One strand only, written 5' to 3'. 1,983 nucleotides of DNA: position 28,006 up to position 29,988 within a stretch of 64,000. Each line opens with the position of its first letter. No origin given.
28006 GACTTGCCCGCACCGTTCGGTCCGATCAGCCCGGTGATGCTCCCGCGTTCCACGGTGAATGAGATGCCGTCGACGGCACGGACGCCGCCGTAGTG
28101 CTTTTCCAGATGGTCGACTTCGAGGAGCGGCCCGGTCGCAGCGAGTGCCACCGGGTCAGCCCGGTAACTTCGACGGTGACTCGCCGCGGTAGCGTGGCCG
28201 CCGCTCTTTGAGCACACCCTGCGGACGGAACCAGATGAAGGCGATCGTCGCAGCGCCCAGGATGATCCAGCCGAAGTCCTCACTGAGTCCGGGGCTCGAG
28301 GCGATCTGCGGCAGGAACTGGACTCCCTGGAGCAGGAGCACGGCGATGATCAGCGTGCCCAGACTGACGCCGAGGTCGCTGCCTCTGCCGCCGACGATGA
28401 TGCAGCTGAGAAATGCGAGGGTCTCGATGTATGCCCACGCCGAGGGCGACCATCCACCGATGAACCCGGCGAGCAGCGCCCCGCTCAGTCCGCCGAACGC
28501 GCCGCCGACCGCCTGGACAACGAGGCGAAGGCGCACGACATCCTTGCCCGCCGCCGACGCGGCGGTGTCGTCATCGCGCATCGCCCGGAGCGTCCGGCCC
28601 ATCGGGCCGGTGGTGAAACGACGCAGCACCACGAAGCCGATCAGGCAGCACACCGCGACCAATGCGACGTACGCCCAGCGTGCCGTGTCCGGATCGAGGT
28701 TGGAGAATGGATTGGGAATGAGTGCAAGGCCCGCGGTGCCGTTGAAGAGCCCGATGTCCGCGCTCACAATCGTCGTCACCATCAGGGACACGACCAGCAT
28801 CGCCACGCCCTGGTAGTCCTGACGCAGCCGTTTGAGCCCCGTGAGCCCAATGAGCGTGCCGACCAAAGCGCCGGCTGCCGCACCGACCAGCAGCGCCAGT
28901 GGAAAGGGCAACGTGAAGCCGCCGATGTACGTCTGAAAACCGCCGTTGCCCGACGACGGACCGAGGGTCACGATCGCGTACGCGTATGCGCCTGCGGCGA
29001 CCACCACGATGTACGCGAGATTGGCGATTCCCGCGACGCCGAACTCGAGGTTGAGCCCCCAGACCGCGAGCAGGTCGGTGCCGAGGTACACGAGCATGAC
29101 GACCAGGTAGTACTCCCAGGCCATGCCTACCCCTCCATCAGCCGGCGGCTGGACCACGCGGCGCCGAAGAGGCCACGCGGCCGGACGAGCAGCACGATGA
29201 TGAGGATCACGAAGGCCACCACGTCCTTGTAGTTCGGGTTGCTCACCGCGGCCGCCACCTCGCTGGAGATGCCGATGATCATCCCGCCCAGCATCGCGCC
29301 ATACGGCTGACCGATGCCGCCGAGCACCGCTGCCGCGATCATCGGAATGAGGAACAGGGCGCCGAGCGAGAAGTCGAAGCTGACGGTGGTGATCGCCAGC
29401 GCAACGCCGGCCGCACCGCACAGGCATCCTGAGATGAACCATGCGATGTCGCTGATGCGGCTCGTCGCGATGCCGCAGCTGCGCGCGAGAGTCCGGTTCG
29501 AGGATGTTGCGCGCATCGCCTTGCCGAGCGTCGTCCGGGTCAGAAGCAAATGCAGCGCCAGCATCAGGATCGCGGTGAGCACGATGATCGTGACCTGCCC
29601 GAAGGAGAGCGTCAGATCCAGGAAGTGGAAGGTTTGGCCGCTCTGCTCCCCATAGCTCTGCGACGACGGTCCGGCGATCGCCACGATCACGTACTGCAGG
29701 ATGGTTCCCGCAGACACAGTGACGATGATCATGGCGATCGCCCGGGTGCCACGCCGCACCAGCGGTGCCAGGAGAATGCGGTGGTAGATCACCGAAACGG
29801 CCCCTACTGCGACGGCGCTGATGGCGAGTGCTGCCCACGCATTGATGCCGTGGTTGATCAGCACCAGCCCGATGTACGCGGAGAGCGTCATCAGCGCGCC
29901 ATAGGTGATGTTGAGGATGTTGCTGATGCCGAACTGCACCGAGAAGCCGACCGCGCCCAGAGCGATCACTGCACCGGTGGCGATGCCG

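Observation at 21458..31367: Stand-alone DhbE/EntE-like aryl-adenylating enzyme sandwiched between two ACMSD-family amidohydrolases with an SDR and a Liv-type ABC importer: candidate aromatic-acid catabolic island without any carrier protein or NRPS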

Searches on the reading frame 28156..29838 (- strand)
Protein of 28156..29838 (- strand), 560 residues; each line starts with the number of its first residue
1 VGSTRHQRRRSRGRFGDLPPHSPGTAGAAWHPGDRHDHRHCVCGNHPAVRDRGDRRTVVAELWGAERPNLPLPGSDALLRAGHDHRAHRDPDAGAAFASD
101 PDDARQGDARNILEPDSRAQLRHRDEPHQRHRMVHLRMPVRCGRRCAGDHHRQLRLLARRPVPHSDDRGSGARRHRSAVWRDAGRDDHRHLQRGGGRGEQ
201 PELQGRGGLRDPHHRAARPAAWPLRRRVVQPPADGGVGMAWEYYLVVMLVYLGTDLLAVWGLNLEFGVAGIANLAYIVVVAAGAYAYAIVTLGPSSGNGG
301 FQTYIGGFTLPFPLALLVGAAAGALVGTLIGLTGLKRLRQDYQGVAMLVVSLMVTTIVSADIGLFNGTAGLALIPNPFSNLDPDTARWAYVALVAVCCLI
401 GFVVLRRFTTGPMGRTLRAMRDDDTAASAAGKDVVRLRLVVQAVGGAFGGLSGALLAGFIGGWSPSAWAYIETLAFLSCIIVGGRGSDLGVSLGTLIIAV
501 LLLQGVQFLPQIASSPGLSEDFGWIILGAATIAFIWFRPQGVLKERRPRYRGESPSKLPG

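Call 3: search_protein_families(library=pfam, proteins=[window:28156-29838:-])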
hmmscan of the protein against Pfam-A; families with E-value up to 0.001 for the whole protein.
window:28156-29838:- (560 aa): 1 family
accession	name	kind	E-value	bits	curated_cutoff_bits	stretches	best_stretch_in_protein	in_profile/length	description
PF02653.21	BPD_transp_2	-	1.5e-25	90.3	26.8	1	248-528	5-262/269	Branched-chain amino acid transport system / permease component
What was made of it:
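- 28156..29124 (-): LivM-type permease. BPD_transp_2 (call 3).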

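Call 5: search_protein_families(library=ncbifam, proteins=[window:28156-29838:-], max_evalue=0.00001)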
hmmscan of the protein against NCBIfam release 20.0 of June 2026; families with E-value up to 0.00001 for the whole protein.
window:28156-29838:- (560 aa): 5 families
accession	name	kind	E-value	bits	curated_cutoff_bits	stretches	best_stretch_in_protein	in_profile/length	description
NF008450.0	PRK11301.1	subfamily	7.2e-21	75.1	366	1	391-549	264-412/418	high-affinity branched-chain amino acid ABC transporter permease LivM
TIGR03408.1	urea_trans_UrtC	equivalog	2.2e-14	53.9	296.2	1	243-501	7-279/313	urea ABC transporter permease subunit UrtC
TIGR03727.1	urea_t_UrtC_arc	equivalog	3.4e-10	39.4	575.55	1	245-544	56-339/369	urea ABC transporter, permease protein UrtC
TIGR03409.1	urea_trans_UrtB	equivalog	7.4e-10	38.9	250.3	1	256-546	15-289/291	urea ABC transporter permease subunit UrtB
TIGR03622.1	urea_t_UrtB_arc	equivalog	4.6e-09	36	374.25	1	256-499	15-242/284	urea ABC transporter, permease protein UrtB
